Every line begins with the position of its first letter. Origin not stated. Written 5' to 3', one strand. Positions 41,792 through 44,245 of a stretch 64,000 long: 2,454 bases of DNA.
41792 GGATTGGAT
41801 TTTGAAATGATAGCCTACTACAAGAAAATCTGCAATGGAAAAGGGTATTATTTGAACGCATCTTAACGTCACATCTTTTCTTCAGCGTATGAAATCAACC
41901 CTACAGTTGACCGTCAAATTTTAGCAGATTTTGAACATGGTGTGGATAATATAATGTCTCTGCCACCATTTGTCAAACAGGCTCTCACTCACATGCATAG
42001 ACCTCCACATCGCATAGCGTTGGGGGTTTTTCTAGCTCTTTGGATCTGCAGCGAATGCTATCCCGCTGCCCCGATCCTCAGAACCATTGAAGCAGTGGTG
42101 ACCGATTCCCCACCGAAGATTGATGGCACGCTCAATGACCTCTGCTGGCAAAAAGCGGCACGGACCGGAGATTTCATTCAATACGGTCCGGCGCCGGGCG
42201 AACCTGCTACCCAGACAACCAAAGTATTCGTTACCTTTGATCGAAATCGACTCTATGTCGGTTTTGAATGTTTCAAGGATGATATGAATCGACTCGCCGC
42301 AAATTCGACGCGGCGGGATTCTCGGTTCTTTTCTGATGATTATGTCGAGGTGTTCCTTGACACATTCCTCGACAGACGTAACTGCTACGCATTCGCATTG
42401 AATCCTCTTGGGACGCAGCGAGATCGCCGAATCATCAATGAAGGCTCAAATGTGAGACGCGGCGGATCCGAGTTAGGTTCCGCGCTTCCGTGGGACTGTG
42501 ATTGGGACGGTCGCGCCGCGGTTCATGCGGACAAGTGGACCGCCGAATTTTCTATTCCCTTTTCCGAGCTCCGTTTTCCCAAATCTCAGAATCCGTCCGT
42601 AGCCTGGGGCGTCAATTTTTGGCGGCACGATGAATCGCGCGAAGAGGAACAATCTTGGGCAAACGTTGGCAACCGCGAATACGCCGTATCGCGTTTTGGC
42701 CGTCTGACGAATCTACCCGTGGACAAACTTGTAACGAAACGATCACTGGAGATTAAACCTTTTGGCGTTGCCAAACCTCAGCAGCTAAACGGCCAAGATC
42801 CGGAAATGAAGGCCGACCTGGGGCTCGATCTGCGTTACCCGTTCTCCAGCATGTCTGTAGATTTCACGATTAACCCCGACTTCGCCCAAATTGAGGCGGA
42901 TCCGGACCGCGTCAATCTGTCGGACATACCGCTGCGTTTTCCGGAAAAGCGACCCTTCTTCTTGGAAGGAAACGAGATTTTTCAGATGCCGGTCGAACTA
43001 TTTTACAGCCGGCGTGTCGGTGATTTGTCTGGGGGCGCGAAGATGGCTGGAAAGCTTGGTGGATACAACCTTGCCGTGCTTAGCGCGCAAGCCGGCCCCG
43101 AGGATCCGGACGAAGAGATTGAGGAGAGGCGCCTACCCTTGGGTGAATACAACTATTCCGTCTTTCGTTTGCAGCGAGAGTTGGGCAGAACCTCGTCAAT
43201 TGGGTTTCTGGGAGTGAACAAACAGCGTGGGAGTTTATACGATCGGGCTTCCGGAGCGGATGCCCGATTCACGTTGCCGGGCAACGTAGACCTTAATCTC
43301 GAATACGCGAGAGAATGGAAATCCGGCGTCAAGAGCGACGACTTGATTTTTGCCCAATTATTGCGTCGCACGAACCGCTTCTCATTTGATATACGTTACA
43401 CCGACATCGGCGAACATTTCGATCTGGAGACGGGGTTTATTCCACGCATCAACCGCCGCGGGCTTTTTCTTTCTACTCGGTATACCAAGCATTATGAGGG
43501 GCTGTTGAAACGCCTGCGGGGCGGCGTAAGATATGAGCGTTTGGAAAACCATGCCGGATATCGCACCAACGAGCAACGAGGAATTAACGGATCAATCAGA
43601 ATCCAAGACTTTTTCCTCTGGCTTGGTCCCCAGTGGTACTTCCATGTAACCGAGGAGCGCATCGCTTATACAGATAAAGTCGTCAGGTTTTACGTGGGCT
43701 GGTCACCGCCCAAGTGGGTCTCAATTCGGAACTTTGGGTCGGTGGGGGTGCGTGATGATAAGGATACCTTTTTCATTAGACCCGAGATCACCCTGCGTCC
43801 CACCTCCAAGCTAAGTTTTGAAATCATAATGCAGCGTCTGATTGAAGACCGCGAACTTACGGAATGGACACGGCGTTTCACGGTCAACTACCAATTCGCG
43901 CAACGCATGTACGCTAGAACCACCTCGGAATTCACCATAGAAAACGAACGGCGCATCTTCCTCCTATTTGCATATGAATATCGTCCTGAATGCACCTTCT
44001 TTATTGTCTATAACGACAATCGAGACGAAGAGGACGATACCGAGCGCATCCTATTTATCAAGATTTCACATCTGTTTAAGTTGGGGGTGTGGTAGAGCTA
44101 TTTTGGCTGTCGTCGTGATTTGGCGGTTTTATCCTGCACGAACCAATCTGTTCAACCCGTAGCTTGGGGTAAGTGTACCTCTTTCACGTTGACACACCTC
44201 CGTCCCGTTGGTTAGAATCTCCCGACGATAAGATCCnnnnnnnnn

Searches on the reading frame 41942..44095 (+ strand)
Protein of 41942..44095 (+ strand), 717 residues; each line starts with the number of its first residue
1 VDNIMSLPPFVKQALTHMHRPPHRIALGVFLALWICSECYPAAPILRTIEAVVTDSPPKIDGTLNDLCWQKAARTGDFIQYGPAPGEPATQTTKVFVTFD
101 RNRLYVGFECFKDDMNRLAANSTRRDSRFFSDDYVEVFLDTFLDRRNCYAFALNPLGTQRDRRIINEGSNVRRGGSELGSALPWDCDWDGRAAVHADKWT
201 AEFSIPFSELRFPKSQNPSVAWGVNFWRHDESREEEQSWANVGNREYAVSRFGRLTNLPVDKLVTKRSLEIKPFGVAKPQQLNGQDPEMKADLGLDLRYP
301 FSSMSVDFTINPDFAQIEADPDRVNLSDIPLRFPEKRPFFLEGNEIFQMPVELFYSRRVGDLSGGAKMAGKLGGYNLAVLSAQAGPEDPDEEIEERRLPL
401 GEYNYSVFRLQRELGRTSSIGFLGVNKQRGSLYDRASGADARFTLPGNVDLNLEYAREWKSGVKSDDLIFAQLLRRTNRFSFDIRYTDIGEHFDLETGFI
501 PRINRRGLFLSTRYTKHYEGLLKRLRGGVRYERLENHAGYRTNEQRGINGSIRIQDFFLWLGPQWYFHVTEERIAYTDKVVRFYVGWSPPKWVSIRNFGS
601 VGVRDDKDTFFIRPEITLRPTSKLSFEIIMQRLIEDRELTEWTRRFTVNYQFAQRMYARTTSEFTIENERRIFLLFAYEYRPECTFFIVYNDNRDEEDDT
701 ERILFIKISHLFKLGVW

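Call 43: search_protein_families(library=pfam, proteins=[window:41942-44095:+], max_evalue=0.001)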
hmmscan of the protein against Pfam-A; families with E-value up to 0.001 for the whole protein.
window:41942-44095:+ (717 aa): 2 families
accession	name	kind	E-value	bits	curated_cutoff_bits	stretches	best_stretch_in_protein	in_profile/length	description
PF19313.5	DUF5916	-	1.4e-18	67.4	22.6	1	269-363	5-98/572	Domain of unknown function (DUF5916)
PF06452.16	CBM9_1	-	1.7e-06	28.5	23.4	1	60-254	1-179/185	Carbohydrate family 9 binding domain-like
